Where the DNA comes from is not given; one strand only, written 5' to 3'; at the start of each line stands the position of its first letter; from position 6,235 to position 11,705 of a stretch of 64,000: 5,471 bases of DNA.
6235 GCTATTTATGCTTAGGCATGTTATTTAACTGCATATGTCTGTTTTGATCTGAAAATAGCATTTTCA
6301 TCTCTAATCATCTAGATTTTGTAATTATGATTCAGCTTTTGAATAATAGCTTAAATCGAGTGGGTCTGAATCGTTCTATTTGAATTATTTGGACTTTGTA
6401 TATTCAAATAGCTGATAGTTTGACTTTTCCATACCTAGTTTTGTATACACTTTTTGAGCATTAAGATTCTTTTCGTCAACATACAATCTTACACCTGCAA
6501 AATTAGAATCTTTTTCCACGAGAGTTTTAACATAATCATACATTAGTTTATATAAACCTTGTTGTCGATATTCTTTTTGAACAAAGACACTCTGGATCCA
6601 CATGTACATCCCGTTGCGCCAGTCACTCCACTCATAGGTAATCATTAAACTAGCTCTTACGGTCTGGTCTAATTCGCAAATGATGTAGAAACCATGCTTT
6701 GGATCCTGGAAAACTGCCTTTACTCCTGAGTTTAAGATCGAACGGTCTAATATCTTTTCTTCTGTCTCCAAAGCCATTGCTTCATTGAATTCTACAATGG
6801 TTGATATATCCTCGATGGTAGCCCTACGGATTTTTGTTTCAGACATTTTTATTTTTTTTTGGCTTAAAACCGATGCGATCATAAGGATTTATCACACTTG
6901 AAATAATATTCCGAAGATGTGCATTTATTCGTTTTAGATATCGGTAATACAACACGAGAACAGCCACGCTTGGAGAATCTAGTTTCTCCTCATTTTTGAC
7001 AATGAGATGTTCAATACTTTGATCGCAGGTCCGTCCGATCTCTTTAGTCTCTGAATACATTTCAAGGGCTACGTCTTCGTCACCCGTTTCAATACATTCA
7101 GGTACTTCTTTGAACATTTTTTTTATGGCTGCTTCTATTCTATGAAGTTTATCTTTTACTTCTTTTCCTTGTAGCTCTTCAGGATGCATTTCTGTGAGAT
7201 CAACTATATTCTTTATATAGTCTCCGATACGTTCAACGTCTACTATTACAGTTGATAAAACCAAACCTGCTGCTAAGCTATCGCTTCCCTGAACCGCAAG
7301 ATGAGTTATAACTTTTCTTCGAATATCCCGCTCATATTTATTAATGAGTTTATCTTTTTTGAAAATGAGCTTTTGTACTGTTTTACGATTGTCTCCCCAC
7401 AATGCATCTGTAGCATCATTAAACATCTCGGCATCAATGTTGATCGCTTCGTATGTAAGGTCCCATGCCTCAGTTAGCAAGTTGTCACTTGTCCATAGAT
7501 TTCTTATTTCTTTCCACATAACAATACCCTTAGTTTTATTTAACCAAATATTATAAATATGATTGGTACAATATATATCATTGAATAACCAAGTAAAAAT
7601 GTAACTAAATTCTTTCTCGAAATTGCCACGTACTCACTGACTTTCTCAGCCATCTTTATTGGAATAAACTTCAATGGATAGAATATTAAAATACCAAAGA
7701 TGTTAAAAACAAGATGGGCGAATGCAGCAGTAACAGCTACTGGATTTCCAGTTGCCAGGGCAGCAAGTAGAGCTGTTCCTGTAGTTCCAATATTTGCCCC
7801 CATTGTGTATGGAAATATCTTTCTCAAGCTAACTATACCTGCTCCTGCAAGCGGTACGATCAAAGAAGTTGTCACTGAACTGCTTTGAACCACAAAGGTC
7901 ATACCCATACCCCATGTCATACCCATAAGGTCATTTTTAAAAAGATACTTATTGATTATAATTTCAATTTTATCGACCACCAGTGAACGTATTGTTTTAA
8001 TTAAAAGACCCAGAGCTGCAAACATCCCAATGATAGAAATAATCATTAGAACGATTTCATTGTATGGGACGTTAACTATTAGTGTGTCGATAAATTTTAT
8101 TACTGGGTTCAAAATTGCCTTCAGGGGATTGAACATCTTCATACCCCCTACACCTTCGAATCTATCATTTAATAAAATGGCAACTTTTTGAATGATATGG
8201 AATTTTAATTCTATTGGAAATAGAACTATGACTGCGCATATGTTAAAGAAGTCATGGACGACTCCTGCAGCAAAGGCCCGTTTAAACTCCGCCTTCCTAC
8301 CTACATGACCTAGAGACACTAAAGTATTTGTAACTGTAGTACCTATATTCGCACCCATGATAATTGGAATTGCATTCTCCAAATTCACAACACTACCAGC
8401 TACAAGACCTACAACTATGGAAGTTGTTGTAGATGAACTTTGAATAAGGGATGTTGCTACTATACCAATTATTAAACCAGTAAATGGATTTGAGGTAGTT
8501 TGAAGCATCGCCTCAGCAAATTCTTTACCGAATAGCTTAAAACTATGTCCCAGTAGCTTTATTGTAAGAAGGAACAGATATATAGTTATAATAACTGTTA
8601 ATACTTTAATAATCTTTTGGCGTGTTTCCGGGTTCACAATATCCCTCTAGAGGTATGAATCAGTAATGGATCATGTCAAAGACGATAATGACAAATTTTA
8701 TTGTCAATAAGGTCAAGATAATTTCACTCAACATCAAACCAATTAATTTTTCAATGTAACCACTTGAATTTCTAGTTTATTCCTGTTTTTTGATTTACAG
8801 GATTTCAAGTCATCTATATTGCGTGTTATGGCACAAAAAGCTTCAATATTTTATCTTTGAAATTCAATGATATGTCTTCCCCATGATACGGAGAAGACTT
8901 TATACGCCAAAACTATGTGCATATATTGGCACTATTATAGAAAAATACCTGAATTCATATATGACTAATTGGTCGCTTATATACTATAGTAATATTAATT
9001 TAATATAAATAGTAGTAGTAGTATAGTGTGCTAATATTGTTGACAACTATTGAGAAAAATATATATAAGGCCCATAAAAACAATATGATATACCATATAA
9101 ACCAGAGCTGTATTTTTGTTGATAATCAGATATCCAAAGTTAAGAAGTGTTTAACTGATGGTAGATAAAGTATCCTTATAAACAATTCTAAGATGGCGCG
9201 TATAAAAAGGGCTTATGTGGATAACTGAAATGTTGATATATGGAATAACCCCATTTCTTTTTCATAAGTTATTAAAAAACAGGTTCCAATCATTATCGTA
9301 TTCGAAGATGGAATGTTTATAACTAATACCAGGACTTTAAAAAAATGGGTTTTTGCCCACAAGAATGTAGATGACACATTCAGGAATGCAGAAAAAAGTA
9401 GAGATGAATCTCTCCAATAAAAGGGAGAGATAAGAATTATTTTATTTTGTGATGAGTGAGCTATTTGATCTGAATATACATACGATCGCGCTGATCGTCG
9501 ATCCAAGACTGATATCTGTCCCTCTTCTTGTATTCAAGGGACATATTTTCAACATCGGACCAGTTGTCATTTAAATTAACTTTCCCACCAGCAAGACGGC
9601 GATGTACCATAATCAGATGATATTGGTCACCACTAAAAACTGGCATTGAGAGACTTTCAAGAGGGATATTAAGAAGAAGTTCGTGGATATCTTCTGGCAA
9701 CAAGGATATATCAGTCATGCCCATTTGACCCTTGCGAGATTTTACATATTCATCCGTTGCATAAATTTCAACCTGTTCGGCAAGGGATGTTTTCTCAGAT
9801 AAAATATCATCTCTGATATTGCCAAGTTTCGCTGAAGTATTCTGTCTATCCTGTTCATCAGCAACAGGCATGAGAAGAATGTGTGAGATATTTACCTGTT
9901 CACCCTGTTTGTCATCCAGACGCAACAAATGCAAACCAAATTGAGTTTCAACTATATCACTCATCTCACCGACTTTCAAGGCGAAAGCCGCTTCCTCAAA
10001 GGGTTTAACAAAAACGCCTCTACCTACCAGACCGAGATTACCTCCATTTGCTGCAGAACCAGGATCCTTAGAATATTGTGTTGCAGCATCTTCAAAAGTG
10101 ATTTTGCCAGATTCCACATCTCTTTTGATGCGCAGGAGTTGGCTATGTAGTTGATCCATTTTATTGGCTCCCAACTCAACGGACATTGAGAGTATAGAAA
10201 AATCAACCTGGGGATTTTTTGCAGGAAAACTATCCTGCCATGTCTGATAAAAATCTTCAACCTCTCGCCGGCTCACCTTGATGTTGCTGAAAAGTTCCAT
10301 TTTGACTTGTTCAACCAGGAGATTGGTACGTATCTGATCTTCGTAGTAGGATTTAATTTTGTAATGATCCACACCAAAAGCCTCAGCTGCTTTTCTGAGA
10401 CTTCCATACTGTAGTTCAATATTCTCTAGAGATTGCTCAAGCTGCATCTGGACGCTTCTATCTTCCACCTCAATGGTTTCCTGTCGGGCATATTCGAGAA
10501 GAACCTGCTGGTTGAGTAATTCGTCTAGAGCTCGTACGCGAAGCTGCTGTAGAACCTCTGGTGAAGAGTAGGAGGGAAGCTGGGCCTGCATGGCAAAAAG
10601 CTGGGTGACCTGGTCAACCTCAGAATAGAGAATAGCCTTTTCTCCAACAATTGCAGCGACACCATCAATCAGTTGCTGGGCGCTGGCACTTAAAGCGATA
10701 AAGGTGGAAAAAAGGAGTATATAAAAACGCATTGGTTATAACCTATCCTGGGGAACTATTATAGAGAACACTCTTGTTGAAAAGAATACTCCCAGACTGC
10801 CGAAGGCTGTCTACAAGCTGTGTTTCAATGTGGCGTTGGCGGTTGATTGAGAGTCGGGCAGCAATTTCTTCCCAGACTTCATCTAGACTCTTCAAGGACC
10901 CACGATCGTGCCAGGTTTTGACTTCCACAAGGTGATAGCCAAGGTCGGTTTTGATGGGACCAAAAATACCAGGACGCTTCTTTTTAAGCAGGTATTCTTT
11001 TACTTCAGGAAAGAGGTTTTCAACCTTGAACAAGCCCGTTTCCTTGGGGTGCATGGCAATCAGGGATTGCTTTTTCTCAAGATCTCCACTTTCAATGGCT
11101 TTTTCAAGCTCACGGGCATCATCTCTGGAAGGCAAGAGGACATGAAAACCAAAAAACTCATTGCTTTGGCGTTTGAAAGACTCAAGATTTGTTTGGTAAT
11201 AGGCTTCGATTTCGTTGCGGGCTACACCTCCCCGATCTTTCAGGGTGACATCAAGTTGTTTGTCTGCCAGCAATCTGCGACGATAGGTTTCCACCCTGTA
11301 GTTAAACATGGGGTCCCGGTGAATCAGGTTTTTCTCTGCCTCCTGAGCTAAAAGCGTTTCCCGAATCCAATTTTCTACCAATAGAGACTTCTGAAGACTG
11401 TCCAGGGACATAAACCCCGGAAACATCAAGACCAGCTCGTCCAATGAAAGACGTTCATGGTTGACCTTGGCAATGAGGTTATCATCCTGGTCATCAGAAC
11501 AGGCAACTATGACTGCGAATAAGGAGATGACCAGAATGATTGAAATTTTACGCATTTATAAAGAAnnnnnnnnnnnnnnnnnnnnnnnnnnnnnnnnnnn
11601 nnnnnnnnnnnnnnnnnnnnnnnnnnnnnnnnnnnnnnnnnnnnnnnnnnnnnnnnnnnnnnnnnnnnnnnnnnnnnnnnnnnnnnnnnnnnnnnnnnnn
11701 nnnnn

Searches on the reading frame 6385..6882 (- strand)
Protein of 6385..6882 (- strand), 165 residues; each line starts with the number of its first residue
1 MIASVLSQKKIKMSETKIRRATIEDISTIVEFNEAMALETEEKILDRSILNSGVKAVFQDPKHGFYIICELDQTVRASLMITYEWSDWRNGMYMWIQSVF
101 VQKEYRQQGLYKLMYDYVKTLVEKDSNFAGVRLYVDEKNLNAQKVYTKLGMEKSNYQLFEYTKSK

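Call 84: search_protein_families(library=pfam, proteins=[window:6385-6882:-], max_evalue=0.0001)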
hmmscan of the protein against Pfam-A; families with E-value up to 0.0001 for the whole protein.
window:6385-6882:- (165 aa): 4 families
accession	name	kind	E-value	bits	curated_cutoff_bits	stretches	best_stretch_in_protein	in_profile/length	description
PF00583.31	Acetyltransf_1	-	3.9e-10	40.5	20.7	1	58-151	28-116/116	Acetyltransferase (GNAT) family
PF13673.13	Acetyltransf_10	-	4.5e-07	30.3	23.6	1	95-155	53-111/128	Acetyltransferase (GNAT) domain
PF13508.13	Acetyltransf_7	-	3.2e-05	24.6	27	1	65-150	4-81/84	Acetyltransferase (GNAT) domain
PF13302.13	Acetyltransf_3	-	8.2e-05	23.8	25.4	1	18-152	4-138/138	Acetyltransferase (GNAT) domain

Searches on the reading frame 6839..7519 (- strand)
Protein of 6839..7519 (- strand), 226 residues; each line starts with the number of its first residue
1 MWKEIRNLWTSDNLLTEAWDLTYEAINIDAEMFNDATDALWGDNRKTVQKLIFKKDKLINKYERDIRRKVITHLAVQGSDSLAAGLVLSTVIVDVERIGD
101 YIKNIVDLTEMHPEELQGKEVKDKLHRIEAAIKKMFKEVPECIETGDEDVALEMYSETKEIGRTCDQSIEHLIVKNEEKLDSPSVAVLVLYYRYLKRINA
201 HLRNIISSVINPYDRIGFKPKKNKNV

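Call 84: search_protein_families(library=pfam, proteins=[window:6839-7519:-], max_evalue=0.0001)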
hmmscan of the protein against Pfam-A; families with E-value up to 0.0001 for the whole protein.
window:6839-7519:- (226 aa): 1 family
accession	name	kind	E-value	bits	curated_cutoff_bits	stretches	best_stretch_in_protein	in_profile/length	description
PF01895.24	PhoU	-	4.7e-20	72.2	23.5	2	27-108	6-88/89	PhoU domain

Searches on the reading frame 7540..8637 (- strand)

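Call 84: search_protein_families(library=pfam, proteins=[window:7540-8637:-], max_evalue=0.0001)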
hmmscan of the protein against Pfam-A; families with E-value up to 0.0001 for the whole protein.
window:7540-8637:- (365 aa): 1 family
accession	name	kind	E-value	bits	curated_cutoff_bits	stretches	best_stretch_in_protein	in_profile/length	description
PF02690.20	Na_Pi_cotrans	-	3.3e-41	141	29.1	2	21-121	1-89/137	Na+/Pi-cotransporter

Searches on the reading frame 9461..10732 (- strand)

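Call 84: search_protein_families(library=pfam, proteins=[window:9461-10732:-], max_evalue=0.0001)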
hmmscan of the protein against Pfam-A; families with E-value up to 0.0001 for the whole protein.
window:9461-10732:- (423 aa): 5 families
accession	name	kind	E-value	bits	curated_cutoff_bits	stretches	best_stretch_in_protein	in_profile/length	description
PF00639.27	Rotamase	-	4.1e-33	114.7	21.7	2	190-274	13-97/97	PPIC-type PPIASE domain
PF13616.12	Rotamase_3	-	2e-23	83.6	22.5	1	198-275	39-115/116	PPIC-type PPIASE domain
PF13145.12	Rotamase_2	-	4.3e-10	40.9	27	1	153-279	1-112/121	PPIC-type PPIASE domain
PF09312.16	SurA_N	-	4.3e-09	37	30.8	1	22-144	1-118/118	SurA N-terminal domain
PF13624.11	SurA_N_3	-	1.6e-06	28.5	27.2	1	11-143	25-161/162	SurA-like N-terminal domain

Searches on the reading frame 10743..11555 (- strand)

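Call 84: search_protein_families(library=pfam, proteins=[window:10743-11555:-], max_evalue=0.0001)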
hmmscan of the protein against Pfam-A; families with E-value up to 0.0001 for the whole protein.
window:10743-11555:- (270 aa): 1 family
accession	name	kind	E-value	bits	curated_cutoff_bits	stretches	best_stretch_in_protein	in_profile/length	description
PF13145.12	Rotamase_2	-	8.2e-08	33.5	27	1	114-227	4-119/121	PPIC-type PPIASE domain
